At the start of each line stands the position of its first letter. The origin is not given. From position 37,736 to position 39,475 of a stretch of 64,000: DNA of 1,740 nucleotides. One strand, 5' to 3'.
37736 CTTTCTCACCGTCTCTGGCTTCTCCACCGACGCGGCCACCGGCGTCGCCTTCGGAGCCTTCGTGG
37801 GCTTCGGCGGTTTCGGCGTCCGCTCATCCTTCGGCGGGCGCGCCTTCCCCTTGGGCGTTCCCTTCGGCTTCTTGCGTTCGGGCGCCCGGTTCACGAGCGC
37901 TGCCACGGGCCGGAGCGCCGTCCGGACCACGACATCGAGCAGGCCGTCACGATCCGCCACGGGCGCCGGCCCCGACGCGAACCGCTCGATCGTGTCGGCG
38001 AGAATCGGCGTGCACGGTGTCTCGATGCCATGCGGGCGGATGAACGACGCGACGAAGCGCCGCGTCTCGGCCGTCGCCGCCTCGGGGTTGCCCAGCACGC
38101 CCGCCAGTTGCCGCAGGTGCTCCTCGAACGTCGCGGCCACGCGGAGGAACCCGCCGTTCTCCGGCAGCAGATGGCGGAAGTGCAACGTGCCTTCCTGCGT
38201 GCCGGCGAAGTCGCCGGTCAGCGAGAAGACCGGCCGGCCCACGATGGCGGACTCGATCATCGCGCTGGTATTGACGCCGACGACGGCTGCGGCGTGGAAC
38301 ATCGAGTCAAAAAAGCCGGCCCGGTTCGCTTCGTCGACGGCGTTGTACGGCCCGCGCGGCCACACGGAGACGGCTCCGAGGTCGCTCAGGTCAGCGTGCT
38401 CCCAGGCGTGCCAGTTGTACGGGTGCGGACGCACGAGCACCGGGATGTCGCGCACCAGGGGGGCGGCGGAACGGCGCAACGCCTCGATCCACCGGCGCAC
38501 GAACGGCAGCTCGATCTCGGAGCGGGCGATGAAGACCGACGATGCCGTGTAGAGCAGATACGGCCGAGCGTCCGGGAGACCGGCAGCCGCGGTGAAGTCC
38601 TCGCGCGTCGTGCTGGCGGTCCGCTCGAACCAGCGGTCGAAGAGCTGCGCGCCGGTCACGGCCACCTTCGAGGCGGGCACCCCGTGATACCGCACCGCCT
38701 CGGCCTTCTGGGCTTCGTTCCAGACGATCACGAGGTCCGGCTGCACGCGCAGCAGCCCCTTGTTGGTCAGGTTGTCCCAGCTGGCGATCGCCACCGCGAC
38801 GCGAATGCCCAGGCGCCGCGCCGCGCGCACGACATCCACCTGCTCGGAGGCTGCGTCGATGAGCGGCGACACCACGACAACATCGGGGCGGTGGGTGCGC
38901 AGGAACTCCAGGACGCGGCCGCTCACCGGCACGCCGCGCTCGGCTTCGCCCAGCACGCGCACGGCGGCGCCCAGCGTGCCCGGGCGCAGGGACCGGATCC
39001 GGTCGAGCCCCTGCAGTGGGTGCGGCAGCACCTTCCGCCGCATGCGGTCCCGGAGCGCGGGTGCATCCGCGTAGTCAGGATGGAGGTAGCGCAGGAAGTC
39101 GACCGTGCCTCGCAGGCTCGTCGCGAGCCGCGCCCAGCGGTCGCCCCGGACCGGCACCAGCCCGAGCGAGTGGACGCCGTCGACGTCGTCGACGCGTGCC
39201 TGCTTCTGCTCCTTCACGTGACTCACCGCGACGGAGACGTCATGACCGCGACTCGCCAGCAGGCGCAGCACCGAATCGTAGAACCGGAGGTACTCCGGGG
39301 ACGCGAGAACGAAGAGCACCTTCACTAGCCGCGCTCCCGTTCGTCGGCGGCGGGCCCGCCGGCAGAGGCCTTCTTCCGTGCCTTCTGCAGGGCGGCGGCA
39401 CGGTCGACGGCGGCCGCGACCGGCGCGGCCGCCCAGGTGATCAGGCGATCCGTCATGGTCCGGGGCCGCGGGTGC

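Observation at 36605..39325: FamA domain fused through a Pro/Lys-rich spacer to a methyltransferase-like domain: candidate chain terminator read by the Wzt C-terminal domain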

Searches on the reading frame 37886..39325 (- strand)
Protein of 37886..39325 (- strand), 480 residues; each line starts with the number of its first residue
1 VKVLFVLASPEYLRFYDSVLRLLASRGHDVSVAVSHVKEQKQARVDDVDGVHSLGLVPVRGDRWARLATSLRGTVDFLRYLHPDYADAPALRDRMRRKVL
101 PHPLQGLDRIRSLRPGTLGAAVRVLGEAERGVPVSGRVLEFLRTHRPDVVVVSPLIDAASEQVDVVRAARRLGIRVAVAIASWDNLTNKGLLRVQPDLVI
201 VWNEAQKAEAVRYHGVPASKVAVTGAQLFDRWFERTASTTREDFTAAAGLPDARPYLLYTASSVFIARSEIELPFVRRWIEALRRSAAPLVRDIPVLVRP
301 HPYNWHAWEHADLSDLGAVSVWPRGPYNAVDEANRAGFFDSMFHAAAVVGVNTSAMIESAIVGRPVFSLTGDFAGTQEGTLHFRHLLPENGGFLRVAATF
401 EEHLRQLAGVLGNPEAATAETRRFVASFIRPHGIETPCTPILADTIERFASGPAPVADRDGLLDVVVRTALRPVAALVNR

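Call 16: search_solved_structures(query=window:37886-39325:-, max_evalue=10, show_alignments=2)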
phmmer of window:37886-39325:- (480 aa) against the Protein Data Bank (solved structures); distinct sequences matched with E-value up to 10: 0.

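Call 18: search_protein_families(library=pfam, proteins=[window:37886-39325:-], max_evalue=10)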
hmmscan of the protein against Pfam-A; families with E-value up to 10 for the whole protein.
window:37886-39325:- (480 aa): 2 families
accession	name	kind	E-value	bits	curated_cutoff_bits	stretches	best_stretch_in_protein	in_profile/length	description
PF13439.12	Glyco_transf_4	-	0.00028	21.4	28.5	2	19-84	11-74/170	Glycosyltransferase Family 4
PF02310.24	B12-binding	-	0.16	12.3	32.1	1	137-179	42-85/121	B12 binding domain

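Call 45: predict_structure(alignment_id=A5)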
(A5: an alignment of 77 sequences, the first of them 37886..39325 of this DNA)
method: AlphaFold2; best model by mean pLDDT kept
length: 480 residues; sequences in the alignment: 77
mean_pLDDT: 91.6   pTM: 0.90
mean pLDDT of the five models: 91.6, 91.2, 91.2, 90.4, 90.2
residues with pLDDT >= 90: 370; 70-90: 90; 50-70: 17; < 50: 3
segments of 3 or more residues with pLDDT < 50: none
pLDDT, mean of each block of 10 residues (from residue 1): 93 88 97 77 63 92 93 92 89 89 95 95 93 96 98 74 93 96 83 90 94 93 95 94 97 96 88 96 98 98 93 97 87 89 97 89 93 73 87 93 97 94 95 97 98 94 95 93
secondary structure, 60 per line:
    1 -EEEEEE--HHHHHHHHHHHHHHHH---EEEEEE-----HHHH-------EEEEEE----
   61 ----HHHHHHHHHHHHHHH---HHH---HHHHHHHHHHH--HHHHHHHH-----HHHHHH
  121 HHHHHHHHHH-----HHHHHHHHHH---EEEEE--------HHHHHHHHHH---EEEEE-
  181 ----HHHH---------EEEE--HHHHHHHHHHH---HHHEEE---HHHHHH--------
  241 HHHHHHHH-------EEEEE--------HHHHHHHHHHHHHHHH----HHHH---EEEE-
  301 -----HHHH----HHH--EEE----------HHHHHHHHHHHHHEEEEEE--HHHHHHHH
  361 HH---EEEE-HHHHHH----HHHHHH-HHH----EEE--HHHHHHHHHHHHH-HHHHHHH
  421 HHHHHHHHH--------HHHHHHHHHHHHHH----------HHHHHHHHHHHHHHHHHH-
elements in order: E2-7 H10-25 E29-34 H40-43 E51-56 H65-79 H89-99 H102-109 H115-130 H136-145 E149-153 H162-171 E175-179 H185-188 E198-201 H204-214 E221-223 H227-232 H241-248 E256-260 H269-284 H289-292 E296-299 H306-309 E319-321 H332-344 E345-350 H353-362 E366-369 H371-376 H381-386 E395-397 H400-412 H414-429 H438-451 H462-479

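Call 48: fold_search(model_id=the predicted structure, library=pdb)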
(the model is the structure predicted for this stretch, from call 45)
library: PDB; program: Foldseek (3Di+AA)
matches with E <= 10: 1468; with E <= 0.001: 237
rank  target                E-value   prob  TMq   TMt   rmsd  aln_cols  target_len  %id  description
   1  6vlb_B                3.9e-12  1.00  0.52  0.64   8.1       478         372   14  Crystal structure of ligand-free UDP-GlcNAc 2-epimerase from Neisseria meningitidis (released 2020-11-11)
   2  6vlb_A                2.1e-11  1.00  0.52  0.66  10.9       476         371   14  Crystal structure of ligand-free UDP-GlcNAc 2-epimerase from Neisseria meningitidis (released 2020-11-11)
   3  1v4v_A                2.7e-11  1.00  0.50  0.62   7.4       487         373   16  Crystal Structure Of UDP-N-Acetylglucosamine 2-Epimerase From Thermus Thermophilus HB8 (released 2003-12-02)
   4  1f6d_C                5.4e-11  1.00  0.49  0.62   7.6       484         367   14  THE STRUCTURE OF UDP-N-ACETYLGLUCOSAMINE 2-EPIMERASE FROM E. COLI. (released 2000-12-13)
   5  4fkz_A                6.7e-11  1.00  0.49  0.59   9.7       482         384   15  Crystal structure of Bacillus subtilis UDP-GlcNAc 2-epimerase in complex with UDP-GlcNAc and UDP (released 2013-05-08)
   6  6vlc_B                7.4e-11  1.00  0.53  0.67   6.4       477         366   13  Crystal structure of UDP-GlcNAc 2-epimerase from Neisseria meningitidis bound to UDP-GlcNAc (released 2020-11-11)
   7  5dld                  9.7e-11  1.00  0.48  0.59   8.8       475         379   17  Crystal Structure of a UDP-N-acetylglucosamine 2-epimerase from Burkholderia vietnamiensis complexed with UDP-GlcNAc and (released 2015-09-30)
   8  5zlr_A                1.9e-10  1.00  0.49  0.61   8.9       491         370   14  Structure of NeuC (released 2018-05-16)
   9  3dzc_A                2.1e-10  1.00  0.48  0.60  11.6       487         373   14  2.35 Angstrom resolution structure of WecB (VC0917), a UDP-N-acetylglucosamine 2-epimerase from Vibrio cholerae. (released 2008-08-12)
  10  5xvs_A                2.4e-10  1.00  0.50  0.64   8.5       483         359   14  Crystal structure of UDP-GlcNAc 2-epimerase NeuC complexed with UDP (released 2018-04-11)
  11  7vz6_A                2.5e-10  1.00  0.53  0.66   7.5       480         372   16  The crystal structure of Non-hydrolyzing UDPGlcNAc 2-epimerase in complex with UDP-glucose (released 2022-11-16)
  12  1f6d_B                2.5e-10  1.00  0.52  0.64   7.0       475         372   14  THE STRUCTURE OF UDP-N-ACETYLGLUCOSAMINE 2-EPIMERASE FROM E. COLI. (released 2000-12-13)
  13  9cm8_A                2.5e-10  1.00  0.53  0.67   7.6       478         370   15  UDP-GlcNAc 2-epimerase MnaA of Paenibacillus alvei (released 2024-10-02)
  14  4rif_A                2.5e-10  1.00  0.43  0.53  10.0       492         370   14  Landomycin Glycosyltransferase LanGT2, carbasugar substrate complex (released 2015-01-28)
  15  6vlc_D                2.9e-10  1.00  0.53  0.68   8.1       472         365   13  Crystal structure of UDP-GlcNAc 2-epimerase from Neisseria meningitidis bound to UDP-GlcNAc (released 2020-11-11)
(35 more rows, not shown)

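Call 51: search_solved_structures(query=A5, max_evalue=10, show_alignments=2)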
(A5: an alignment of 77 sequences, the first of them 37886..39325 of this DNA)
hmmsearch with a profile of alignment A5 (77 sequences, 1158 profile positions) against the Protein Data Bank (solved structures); distinct sequences matched with E-value up to 10: 4.
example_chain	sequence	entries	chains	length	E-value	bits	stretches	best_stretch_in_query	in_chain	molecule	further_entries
8hml_A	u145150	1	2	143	0.049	14.7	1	922-995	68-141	DNA-binding response OmpR family regulator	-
8hig_A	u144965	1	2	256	0.17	12.9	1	923-995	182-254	DNA-binding response OmpR family regulator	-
28nt_b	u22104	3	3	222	1.2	10.1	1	584-708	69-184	Small ribosomal subunit protein uS2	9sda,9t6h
1jf0_A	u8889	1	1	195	2.9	8.8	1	409-475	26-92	Obelin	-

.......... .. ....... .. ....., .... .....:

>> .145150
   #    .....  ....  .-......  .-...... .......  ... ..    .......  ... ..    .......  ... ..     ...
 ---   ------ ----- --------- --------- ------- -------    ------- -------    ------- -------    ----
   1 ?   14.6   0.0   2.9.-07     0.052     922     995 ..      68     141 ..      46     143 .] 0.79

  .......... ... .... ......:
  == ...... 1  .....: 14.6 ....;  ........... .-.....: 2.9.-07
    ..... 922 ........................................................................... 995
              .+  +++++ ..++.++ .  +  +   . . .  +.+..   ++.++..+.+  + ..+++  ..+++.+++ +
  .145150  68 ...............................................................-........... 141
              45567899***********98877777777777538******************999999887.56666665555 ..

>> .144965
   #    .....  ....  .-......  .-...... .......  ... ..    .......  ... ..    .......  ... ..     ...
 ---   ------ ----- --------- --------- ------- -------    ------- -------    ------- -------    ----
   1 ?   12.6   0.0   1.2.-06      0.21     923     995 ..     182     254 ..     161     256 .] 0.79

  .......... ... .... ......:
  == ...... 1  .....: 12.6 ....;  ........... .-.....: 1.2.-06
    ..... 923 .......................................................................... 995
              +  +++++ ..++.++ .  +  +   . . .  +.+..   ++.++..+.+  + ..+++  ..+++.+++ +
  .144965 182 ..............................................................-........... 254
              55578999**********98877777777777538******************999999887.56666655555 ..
